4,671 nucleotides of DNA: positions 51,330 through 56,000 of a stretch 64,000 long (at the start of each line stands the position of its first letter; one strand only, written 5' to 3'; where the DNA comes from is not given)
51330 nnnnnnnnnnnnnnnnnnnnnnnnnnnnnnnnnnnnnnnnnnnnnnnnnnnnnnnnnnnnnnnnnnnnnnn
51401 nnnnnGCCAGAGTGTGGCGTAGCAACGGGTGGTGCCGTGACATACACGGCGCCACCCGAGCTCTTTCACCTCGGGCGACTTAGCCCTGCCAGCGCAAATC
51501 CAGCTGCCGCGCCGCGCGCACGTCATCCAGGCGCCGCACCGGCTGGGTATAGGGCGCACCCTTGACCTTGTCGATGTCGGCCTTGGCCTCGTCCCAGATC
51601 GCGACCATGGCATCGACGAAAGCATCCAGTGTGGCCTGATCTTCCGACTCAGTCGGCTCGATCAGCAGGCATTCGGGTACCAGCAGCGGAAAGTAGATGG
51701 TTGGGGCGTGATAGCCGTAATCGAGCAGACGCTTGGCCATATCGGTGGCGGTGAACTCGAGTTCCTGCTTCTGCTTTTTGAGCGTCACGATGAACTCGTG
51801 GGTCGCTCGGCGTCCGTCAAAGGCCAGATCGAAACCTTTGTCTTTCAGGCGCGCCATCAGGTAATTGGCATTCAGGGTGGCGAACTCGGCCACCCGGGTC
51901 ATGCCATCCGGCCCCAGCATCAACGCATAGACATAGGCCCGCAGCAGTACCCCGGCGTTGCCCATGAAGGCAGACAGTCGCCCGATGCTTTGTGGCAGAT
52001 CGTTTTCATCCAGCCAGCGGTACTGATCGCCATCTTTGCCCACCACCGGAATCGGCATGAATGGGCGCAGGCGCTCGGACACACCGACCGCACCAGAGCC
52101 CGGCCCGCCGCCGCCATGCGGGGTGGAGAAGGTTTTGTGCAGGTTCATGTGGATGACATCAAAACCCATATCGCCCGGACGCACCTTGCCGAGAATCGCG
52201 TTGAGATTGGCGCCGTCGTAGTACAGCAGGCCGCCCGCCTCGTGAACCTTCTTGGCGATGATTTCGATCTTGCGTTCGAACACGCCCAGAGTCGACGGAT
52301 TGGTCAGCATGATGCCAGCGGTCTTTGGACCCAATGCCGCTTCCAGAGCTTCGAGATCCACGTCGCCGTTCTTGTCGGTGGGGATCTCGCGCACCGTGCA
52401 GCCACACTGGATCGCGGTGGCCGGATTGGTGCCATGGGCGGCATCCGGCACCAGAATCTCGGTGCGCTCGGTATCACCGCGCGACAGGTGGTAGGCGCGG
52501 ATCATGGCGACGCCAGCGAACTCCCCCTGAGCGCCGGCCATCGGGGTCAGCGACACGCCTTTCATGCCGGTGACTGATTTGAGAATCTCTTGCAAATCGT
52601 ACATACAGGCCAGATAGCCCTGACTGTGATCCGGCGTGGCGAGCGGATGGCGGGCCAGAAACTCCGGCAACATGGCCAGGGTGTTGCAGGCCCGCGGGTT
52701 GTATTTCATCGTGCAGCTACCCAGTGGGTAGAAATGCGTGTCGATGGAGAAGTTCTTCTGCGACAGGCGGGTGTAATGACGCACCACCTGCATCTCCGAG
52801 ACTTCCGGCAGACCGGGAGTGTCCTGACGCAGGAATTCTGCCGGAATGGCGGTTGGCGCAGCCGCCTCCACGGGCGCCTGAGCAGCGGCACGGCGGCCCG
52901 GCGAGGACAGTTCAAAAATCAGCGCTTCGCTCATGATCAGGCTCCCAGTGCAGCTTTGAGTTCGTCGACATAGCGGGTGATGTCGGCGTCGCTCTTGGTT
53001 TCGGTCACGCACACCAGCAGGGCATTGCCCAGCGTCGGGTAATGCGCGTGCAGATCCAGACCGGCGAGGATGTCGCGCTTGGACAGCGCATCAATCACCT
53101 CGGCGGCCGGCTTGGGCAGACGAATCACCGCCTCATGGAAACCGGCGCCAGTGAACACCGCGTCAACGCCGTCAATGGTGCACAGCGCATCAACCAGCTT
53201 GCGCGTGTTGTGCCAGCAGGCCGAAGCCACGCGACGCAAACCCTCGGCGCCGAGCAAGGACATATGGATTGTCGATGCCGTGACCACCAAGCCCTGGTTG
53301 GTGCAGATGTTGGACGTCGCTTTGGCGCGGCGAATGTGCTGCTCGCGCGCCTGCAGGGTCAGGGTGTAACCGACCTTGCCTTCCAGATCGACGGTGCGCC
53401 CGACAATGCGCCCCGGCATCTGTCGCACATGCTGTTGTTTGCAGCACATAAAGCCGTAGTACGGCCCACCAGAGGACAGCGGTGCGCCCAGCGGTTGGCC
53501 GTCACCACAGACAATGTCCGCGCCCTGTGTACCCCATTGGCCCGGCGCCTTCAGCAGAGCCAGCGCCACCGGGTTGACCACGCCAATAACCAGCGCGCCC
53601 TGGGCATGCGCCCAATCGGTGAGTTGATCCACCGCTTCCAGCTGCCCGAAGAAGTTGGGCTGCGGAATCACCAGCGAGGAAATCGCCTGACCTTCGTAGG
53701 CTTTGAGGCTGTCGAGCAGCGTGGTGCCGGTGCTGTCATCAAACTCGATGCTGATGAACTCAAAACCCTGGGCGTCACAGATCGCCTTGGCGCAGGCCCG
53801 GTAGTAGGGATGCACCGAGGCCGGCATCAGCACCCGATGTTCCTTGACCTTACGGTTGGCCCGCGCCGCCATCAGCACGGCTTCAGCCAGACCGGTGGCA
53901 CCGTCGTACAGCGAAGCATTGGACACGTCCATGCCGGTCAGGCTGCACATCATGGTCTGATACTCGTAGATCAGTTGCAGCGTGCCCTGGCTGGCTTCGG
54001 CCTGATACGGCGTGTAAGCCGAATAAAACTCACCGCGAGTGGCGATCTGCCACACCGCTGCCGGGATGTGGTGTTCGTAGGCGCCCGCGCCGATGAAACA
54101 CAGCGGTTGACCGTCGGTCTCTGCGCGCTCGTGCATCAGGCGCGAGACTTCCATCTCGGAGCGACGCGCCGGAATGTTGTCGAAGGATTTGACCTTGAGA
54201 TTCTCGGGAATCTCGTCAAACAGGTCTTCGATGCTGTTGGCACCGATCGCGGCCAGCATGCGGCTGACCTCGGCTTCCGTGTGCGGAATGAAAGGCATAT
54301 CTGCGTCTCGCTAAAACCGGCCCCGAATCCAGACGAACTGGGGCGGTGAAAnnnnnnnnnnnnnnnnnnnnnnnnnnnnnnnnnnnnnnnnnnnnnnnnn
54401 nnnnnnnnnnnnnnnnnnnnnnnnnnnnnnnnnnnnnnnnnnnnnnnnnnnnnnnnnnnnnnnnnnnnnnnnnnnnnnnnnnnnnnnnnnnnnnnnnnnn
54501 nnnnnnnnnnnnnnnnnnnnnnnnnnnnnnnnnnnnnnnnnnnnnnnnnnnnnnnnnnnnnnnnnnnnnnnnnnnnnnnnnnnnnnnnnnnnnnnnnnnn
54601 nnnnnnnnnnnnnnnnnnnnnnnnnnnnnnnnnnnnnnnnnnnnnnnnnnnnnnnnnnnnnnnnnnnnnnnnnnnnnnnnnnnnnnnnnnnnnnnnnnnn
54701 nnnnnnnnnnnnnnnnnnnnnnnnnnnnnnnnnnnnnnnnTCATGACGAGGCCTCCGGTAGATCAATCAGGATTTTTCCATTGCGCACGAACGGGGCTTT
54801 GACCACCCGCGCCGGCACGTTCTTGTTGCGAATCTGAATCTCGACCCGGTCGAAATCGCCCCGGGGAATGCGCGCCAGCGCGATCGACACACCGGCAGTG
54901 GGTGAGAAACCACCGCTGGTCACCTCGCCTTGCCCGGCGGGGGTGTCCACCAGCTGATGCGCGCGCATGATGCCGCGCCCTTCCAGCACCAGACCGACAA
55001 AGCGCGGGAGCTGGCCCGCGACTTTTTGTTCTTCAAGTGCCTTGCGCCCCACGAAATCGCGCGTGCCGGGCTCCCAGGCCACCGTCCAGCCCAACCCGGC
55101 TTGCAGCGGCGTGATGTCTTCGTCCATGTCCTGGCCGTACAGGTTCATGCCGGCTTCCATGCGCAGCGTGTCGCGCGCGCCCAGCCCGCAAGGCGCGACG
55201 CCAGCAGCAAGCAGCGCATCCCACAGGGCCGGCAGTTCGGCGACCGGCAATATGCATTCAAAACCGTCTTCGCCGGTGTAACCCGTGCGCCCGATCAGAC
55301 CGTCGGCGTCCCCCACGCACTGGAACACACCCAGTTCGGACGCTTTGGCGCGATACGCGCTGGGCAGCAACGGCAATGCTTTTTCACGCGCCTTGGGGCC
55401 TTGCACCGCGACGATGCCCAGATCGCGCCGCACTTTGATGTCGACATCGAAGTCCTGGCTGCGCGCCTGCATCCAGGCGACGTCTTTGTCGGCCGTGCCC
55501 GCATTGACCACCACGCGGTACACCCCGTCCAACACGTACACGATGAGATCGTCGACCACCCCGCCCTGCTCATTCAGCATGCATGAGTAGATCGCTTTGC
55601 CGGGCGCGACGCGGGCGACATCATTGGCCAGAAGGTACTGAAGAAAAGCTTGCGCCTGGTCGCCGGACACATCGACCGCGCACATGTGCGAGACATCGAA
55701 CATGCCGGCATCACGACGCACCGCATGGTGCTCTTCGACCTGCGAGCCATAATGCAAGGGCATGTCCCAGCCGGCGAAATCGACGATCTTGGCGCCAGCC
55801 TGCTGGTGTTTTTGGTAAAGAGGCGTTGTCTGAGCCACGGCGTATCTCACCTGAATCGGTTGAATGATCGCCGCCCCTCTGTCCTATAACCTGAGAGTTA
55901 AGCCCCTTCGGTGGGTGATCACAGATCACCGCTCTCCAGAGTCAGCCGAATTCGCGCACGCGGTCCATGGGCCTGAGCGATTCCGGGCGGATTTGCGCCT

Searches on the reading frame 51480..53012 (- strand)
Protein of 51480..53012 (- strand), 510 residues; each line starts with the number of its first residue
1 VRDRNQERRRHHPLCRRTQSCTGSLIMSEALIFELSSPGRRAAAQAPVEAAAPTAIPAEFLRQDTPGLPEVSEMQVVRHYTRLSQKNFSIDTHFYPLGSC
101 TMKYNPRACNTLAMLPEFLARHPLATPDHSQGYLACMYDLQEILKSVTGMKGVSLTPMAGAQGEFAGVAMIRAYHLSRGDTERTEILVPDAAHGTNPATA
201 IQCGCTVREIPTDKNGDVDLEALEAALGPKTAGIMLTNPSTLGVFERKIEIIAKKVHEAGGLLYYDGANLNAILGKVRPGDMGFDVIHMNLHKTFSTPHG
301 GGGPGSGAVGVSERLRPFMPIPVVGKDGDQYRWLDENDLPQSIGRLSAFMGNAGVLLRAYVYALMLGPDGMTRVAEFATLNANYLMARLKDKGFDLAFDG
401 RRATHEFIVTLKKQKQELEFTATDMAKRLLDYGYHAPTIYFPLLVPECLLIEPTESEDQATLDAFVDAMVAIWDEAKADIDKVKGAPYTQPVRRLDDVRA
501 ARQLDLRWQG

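Call 24: search_protein_families(library=pfam, proteins=[window:51480-53012:-], max_evalue=0.00001)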
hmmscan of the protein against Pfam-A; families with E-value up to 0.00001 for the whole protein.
window:51480-53012:- (510 aa): 3 families
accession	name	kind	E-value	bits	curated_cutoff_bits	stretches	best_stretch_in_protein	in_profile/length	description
PF21478.3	GcvP2_C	-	5.6e-31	107.4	27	1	375-478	2-104/122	Glycine dehydrogenase, C-terminal domain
PF02347.22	GDC-P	-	3.2e-12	46.5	26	1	54-410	29-380/429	Glycine cleavage system P-protein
PF00266.25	Aminotran_5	-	6.3e-09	35.7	21.5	1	181-300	86-207/371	Aminotransferase class-V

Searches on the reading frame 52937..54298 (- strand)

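Call 24: search_protein_families(library=pfam, proteins=[window:52937-54298:-], max_evalue=0.00001)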
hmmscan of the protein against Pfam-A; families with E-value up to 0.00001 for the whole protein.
window:52937-54298:- (453 aa): 1 family
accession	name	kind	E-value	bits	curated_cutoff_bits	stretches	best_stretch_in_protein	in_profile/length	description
PF02347.22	GDC-P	-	1.9e-117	393.2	26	1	3-444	3-426/429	Glycine cleavage system P-protein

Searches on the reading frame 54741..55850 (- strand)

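Call 24: search_protein_families(library=pfam, proteins=[window:54741-55850:-], max_evalue=0.00001)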
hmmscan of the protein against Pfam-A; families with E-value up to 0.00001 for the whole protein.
window:54741-55850:- (369 aa): 2 families
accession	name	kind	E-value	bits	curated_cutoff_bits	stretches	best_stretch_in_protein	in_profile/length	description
PF01571.26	GCV_T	-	1.4e-89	300.2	25.6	1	11-256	1-255/255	Aminomethyltransferase folate-binding domain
PF08669.17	GCV_T_C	-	5.6e-15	55.5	25.9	1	283-355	2-79/80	Glycine cleavage T-protein C-terminal barrel domain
